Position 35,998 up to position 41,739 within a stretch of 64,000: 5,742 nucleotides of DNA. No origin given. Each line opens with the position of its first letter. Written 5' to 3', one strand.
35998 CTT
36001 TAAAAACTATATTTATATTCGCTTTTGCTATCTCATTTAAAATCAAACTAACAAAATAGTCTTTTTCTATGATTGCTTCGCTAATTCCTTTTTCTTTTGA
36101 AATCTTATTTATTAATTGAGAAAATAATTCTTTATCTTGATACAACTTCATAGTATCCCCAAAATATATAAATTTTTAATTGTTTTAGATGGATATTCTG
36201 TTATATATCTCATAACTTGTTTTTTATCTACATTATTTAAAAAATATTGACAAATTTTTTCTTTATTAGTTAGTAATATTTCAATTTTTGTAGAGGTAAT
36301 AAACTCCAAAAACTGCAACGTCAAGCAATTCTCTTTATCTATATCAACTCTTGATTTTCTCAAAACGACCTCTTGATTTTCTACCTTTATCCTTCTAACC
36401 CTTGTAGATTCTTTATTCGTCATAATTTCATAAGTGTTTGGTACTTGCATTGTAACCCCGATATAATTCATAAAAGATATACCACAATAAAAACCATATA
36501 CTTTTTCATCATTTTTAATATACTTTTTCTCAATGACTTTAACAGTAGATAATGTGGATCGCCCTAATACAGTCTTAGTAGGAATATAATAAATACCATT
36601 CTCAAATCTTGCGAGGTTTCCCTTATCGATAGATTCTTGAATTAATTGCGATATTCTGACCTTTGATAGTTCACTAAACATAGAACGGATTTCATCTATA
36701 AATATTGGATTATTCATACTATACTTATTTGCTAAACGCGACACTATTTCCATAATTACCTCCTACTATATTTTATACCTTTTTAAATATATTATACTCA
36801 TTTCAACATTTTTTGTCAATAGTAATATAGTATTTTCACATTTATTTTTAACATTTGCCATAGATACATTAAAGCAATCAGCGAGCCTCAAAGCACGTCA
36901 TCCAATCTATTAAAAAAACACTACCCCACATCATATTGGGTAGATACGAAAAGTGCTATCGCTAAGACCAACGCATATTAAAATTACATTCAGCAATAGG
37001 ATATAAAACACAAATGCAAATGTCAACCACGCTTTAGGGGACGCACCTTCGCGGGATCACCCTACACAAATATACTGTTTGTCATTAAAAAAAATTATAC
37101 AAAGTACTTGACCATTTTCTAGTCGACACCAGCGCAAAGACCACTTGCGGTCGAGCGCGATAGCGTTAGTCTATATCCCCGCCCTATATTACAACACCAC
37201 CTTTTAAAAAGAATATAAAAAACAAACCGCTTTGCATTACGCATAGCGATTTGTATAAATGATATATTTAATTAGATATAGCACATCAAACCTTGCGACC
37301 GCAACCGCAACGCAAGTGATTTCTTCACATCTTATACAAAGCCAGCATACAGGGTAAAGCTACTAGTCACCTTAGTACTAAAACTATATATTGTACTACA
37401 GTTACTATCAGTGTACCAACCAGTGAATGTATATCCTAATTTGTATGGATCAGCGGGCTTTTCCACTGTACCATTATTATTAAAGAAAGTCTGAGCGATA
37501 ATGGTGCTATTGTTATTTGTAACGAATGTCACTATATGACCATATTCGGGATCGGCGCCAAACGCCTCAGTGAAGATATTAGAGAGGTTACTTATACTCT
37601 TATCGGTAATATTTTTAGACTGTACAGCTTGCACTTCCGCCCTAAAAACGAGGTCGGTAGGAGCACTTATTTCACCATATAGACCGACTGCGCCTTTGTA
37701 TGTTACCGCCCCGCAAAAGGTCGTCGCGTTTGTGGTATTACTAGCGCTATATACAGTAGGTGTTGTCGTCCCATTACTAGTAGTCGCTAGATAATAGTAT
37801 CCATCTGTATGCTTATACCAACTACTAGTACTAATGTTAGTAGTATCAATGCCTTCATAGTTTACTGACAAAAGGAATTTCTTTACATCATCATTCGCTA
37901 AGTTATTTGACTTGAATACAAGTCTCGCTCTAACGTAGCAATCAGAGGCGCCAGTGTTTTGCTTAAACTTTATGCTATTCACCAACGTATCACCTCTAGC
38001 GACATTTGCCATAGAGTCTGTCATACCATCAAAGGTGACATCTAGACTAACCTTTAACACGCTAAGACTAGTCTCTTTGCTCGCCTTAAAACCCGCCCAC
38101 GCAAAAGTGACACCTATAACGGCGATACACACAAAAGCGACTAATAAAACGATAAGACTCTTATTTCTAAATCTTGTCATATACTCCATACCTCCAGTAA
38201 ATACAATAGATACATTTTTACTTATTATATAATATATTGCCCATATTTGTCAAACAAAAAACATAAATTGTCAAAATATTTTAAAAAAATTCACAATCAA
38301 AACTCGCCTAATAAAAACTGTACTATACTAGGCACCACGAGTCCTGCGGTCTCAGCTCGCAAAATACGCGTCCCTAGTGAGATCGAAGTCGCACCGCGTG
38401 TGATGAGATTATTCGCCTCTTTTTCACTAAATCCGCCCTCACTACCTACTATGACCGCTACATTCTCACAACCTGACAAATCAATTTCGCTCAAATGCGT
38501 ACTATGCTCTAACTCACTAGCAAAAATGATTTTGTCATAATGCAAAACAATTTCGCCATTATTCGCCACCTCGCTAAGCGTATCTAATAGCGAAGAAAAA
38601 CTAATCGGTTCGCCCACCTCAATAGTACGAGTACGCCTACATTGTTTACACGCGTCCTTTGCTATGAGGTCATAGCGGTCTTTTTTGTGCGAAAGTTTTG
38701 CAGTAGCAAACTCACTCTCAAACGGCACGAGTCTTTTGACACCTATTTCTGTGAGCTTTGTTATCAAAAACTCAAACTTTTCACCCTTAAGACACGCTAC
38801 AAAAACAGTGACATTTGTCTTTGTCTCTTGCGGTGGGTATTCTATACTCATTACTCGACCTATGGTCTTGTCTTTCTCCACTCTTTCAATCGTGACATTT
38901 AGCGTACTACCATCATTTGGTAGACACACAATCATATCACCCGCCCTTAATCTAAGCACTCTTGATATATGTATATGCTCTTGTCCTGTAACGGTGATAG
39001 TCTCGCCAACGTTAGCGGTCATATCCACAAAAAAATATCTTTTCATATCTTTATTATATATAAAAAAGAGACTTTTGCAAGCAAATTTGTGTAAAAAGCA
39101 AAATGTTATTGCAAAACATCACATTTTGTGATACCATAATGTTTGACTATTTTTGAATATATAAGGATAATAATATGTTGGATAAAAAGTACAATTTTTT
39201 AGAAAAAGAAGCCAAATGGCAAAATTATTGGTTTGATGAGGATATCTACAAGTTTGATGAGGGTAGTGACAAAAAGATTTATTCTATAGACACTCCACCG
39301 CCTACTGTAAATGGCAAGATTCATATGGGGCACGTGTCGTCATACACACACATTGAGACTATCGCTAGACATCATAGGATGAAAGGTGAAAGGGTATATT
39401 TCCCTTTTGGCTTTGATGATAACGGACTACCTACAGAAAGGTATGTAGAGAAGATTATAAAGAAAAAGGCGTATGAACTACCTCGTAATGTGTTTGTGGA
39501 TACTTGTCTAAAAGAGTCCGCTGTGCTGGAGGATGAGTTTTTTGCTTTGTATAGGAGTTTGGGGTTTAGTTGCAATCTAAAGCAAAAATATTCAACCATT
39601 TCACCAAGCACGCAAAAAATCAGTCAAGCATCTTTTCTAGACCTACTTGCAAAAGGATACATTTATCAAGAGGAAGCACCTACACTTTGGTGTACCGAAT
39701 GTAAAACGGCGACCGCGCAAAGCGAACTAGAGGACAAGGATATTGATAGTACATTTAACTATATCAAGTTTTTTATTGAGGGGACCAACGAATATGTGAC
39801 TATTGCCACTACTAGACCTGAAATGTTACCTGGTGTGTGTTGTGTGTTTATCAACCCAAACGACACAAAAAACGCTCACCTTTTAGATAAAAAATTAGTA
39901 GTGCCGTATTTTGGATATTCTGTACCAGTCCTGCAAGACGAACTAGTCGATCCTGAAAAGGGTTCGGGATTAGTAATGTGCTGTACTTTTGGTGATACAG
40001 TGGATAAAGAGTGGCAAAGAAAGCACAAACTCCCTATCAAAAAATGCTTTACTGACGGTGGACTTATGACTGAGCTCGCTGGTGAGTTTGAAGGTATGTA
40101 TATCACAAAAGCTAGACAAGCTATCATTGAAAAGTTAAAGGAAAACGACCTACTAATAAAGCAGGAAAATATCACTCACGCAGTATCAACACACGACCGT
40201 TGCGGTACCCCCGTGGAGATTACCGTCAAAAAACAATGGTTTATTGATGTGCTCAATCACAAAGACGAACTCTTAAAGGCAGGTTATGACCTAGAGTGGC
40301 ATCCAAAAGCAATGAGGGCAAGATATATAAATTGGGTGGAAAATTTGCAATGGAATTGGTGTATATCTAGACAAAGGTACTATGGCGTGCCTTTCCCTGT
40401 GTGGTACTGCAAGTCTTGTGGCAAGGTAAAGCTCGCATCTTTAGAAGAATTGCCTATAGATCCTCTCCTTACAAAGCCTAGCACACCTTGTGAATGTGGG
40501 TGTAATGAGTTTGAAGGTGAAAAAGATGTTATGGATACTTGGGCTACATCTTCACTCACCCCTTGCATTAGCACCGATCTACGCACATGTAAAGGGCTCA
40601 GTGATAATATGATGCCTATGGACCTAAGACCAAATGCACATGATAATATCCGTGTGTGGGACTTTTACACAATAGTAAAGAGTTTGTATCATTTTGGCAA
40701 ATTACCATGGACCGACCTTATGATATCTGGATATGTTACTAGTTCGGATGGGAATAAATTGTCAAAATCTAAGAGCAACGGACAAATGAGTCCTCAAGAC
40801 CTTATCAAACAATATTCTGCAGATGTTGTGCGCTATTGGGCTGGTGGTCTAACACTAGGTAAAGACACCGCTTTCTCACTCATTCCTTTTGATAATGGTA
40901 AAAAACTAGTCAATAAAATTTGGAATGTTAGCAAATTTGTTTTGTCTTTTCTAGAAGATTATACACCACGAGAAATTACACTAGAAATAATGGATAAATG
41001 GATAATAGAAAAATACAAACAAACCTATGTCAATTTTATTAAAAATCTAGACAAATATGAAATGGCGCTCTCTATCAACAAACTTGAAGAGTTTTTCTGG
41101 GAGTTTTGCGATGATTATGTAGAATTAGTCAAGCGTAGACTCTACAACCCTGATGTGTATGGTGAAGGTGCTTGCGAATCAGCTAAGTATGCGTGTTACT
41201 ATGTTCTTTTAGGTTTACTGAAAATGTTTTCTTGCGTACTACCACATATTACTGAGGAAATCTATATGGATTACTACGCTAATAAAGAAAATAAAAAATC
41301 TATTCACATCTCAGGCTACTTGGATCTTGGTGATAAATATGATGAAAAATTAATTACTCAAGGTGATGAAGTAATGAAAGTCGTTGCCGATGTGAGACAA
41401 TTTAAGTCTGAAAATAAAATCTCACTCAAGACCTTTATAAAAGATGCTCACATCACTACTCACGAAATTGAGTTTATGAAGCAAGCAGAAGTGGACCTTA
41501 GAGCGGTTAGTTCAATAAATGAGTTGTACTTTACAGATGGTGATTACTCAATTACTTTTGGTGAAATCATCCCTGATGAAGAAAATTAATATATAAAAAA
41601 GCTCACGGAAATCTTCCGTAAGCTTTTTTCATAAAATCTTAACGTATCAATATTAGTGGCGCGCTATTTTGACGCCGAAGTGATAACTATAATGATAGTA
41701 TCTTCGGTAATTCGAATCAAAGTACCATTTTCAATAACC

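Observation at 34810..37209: Near-identical ~300-bp direct repeats bracket exactly the AbiE cassette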

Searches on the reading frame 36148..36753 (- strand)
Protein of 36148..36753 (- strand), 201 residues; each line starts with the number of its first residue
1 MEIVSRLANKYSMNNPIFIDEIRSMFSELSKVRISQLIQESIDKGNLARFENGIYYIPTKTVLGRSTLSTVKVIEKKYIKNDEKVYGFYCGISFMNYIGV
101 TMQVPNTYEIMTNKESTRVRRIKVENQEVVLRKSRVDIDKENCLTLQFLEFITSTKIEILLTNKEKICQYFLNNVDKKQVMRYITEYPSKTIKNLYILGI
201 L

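Call 10: search_protein_families(library=pfam, proteins=[window:36148-36753:-], max_evalue=0.01)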
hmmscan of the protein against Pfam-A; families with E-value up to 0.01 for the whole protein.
window:36148-36753:- (201 aa): 1 family
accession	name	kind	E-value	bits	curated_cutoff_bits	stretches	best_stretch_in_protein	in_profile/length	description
PF19570.5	DUF6088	-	8.8e-05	22.8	25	1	37-157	32-152/172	Family of unknown function (DUF6088)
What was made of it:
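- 36148..36753 (-): abiEi (antitoxin/regulator, 201 aa). Pfam DUF6088 scores below its cut-off (call 10).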

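Call 52: search_protein_families(library=padloc, proteins=[window:36148-36753:-], max_evalue=0.001)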
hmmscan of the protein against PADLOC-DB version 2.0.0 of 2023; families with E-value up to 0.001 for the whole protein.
window:36148-36753:- (201 aa): 12 families
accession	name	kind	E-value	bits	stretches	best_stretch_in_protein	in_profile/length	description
PDLC02236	AbiEi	-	7.1e-56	187.1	1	3-200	2-202/207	AbiEi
PDLC02226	AbiEi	-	9.7e-20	69.3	1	26-191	25-186/202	AbiEi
PDLC02247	AbiEi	-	7.7e-18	63.1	1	42-154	54-159/215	AbiEi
PDLC02251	AbiEi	-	1.4e-11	42.3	1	8-173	11-168/230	AbiEi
PDLC02264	AbiEi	-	1.4e-08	33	1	9-129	12-132/205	AbiEi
PDLC02267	AbiEi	-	2e-07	28.7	1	16-131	20-121/252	AbiEi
PDLC02234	AbiEi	-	2e-06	25.7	1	34-194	29-183/191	AbiEi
PDLC02238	AbiEi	-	9e-06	23.6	1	31-126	11-93/180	AbiEi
PDLC02250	AbiEi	-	0.00012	20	1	37-132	34-125/197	AbiEi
PDLC02233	AbiEi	-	0.00012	19.8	1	32-133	33-131/214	AbiEi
PDLC02246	AbiEi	-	0.00028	18.5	1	33-124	37-125/230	AbiEi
PDLC02225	AbiEi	-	0.00049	17.9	1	34-189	30-165/198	AbiEi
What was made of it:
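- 36148..36753 (-): PADLOC AbiEi 7.1e-56 (call 52).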

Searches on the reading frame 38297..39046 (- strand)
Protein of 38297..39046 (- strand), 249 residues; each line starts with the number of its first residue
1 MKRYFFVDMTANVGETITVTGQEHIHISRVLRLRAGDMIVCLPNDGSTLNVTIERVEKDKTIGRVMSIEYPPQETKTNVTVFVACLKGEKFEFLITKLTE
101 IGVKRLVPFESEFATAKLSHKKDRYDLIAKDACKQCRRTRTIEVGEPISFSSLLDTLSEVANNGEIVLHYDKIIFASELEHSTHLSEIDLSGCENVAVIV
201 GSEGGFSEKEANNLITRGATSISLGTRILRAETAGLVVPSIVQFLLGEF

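Call 10: search_protein_families(library=pfam, proteins=[window:38297-39046:-], max_evalue=0.01)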
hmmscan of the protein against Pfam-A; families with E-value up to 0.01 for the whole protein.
window:38297-39046:- (249 aa): 2 families
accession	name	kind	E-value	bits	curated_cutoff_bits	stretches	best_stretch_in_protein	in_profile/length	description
PF04452.19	Methyltrans_RNA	-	1.4e-41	142.3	23.9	1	74-243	2-165/165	RNA methyltransferase domain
PF20260.4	PUA_4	-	0.0081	16.7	23.9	0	26-60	8-42/48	RNA methyltransferase PUA domain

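Call 15: find_encoding_contigs(protein=window:38297-39046:-, flank=6000, max_places=10)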
Protein window:38297-39046:- (249 aa): 14 contigs read that carry it; 10 places shown.
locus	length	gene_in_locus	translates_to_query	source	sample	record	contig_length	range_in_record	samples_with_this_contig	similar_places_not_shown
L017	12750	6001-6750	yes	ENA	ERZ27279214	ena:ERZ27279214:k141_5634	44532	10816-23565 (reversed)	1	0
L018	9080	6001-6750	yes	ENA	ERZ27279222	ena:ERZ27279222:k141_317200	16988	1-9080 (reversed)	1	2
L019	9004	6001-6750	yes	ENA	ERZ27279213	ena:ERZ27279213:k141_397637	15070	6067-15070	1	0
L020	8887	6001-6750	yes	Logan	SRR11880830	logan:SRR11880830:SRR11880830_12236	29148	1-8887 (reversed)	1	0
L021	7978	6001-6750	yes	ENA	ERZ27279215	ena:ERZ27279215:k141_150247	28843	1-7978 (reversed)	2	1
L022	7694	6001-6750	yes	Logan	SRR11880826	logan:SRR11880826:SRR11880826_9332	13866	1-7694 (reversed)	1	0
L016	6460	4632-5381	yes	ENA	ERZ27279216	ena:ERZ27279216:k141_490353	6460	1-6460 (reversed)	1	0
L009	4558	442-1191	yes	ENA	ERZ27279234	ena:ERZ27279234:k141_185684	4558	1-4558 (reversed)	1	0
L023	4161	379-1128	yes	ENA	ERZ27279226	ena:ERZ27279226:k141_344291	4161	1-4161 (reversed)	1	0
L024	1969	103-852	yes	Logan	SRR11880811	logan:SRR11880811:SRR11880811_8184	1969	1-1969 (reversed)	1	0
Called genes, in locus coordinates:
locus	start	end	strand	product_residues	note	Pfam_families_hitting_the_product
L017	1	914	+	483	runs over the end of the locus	PF13091:PLDc_2, PF00614:PLDc (weak), PF13091:PLDc_2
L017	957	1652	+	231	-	PF00149:Metallophos, PF12850:Metallophos_2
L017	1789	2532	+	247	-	PF01520:Amidase_3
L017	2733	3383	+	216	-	-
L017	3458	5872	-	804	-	PF00133:tRNA-synt_1, PF09334:tRNA-synt_1g, PF08264:Anticodon_1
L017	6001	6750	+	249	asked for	PF04452:Methyltrans_RNA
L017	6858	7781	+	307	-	PF09479:Flg_new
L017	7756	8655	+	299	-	PF19789:DUF6273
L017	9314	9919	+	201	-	-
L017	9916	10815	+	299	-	PF08843:AbiEii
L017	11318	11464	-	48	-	-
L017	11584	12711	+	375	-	PF00155:Aminotran_1_2 (weak), PF00266:Aminotran_5, PF01053:Cys_Met_Meta_PP, PF01041:DegT_DnrJ_EryC1 (weak)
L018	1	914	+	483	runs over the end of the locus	PF13091:PLDc_2, PF00614:PLDc (weak), PF13091:PLDc_2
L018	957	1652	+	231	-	PF00149:Metallophos, PF12850:Metallophos_2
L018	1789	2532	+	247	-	PF01520:Amidase_3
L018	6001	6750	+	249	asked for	PF04452:Methyltrans_RNA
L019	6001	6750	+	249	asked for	PF04452:Methyltrans_RNA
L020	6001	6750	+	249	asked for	PF04452:Methyltrans_RNA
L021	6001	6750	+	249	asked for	PF04452:Methyltrans_RNA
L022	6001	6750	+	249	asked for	PF04452:Methyltrans_RNA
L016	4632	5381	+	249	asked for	PF04452:Methyltrans_RNA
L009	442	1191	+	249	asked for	PF04452:Methyltrans_RNA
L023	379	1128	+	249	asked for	PF04452:Methyltrans_RNA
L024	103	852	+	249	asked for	PF04452:Methyltrans_RNA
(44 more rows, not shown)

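Call 22: find_related_loci(query=window:38297-39046:-, collection=genome_contigs, flank=10000)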
Query window:38297-39046:- (249 aa) in genome_contigs; peptide patterns used: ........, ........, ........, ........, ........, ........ (x = any residue, [..] = any of these).
69 stretches matched a pattern; 4 encode a relative of the query (tblastn E <= 1e-3); 4 distinct loci.
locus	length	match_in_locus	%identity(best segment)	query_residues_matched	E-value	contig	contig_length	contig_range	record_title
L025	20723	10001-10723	52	1-248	3e-75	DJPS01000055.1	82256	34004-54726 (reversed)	MAG TPA_asm: Christensenella sp. UBA6406 UBA6406_contig_140, whole genome shotgun sequence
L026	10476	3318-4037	48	1-248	3e-68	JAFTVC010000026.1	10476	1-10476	MAG: Clostridia bacterium isolate RGIG4177 Roe_deer_Colon-2__c28693, whole genome shotgun sequence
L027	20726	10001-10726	43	1-249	9e-65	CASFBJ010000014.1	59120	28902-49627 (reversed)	uncultured Christensenella sp. isolate SI.O16.metabat-bins.50 genome assembly, contig: SI.O16.metabat-bins.50.fa_k141_30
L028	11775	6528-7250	43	3-249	2e-58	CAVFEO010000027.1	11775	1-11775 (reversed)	bacterium isolate H07626-L1_cleanbin_000031 genome assembly, contig: Spades_H07626-L1_contig_3081, whole genome shotgun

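Call 42: list_cluster_members(proteins=[P0001, P0121, window:38297-39046:-, window:39175-41589:+])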
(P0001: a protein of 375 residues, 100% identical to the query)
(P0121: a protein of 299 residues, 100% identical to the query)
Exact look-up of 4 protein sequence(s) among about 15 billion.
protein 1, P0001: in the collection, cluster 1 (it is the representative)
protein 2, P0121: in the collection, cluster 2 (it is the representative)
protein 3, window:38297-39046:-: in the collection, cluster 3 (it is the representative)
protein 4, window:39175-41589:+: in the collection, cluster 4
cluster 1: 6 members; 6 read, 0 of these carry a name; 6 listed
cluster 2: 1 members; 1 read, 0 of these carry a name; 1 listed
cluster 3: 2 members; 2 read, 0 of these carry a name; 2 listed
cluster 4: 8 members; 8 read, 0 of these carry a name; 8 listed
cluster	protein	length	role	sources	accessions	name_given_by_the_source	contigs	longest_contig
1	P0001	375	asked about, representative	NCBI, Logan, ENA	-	-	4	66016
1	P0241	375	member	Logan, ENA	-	-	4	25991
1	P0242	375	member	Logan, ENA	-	-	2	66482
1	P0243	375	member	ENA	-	-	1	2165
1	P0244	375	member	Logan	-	-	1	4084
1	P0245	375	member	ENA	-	-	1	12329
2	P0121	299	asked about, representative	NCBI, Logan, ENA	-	-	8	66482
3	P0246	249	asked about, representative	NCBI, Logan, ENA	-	-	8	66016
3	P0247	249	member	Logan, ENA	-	-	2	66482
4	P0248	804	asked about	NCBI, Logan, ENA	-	-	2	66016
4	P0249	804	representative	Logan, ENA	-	-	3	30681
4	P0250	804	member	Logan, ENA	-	-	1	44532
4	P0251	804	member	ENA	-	-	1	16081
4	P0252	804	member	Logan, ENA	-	-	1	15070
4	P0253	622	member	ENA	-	-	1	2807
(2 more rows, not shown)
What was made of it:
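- Checked: Caveat: the window probably comes from a metagenome-assembled contig (call 42).
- The window appears to come from a metagenome-derived contig (call 42).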

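Call 55: find_homologous_proteins(query=window:38297-39046:-, max_evalue=1e-50)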
Query window:38297-39046:- (249 aa): 27 proteins with E <= 1e-50 among 1104 candidates.
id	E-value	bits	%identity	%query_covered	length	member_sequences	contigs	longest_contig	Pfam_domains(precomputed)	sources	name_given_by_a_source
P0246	2.2e-157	540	100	100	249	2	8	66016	PF04452.20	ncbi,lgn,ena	-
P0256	1.4e-136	471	85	100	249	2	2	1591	PF04452.20,PF20260.5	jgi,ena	-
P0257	1.1e-90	321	63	100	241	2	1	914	PF04452.20,PF20260.5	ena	-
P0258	4.1e-88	313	61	100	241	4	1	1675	PF04452.20,PF20260.5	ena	-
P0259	4.8e-87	309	62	100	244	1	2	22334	PF04452.20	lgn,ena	-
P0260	4.9e-65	237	51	100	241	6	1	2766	PF04452.20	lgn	-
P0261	2.6e-64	235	52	100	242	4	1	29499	PF04452.20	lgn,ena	-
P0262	3.0e-64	235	52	100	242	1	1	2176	PF04452.20,PF20260.5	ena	-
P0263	3.2e-64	235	51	100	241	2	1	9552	PF04452.20,PF20260.5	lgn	-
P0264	7.3e-64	234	53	100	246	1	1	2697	PF04452.20,PF20260.5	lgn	-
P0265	1.2e-63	233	50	100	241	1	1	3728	PF04452.20,PF20260.5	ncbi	ncbi:MAG: RsmE family RNA methyltransferase [Christensenellales bacterium]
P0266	5.0e-63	231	49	100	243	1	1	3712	PF04452.20,PF20260.5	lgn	-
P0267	7.0e-60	221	50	100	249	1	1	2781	PF04452.20,PF20260.5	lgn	-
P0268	3.0e-58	215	48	100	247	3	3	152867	PF04452.20,PF20260.5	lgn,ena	-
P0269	2.5e-57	212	46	100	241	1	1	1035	PF04452.20,PF20260.5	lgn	-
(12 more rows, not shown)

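Call 56: find_encoding_contigs(protein=P0256, flank=10000, max_places=6)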
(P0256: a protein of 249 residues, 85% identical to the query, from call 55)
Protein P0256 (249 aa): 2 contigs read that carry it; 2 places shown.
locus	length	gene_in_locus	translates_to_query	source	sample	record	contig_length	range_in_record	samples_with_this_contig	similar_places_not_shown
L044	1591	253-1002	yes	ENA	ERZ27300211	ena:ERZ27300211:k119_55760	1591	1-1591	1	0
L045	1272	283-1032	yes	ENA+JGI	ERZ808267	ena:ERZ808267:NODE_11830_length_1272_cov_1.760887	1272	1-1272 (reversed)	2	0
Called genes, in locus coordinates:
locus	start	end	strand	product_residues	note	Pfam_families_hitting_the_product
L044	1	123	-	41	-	?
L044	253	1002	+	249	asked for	PF20260:PUA_4 (faint), PF04452:Methyltrans_RNA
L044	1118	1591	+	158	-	?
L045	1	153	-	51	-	?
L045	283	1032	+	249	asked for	PF20260:PUA_4 (faint), PF04452:Methyltrans_RNA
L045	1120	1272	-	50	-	?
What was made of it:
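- Tried and rejected: RsmE relatives at 85% sit on contigs too short to reach the locus (call 56).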

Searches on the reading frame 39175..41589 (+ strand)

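Call 10: search_protein_families(library=pfam, proteins=[window:39175-41589:+], max_evalue=0.01)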
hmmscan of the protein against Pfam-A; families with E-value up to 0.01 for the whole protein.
window:39175-41589:+ (804 aa): 5 families
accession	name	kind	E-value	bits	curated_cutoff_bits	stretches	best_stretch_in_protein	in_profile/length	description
PF00133.28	tRNA-synt_1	-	8e-75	252.6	22.7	1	14-566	1-412/414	tRNA synthetases class I (I, L, M and V)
PF08264.19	Anticodon_1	-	5.3e-28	98.2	25.1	1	607-753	1-142/148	Anticodon-binding domain of tRNA ligase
PF09334.17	tRNA-synt_1g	-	2e-15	56.9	20.1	2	38-183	3-133/391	tRNA synthetases class I (M)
PF13603.12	tRNA-synt_1_2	-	1.6e-05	24.9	25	0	236-293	84-141/185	Leucyl-tRNA synthetase, editing domain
PF01406.26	tRNA-synt_1e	-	0.0026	17.6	27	0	515-555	241-279/301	tRNA synthetases class I (C) catalytic domain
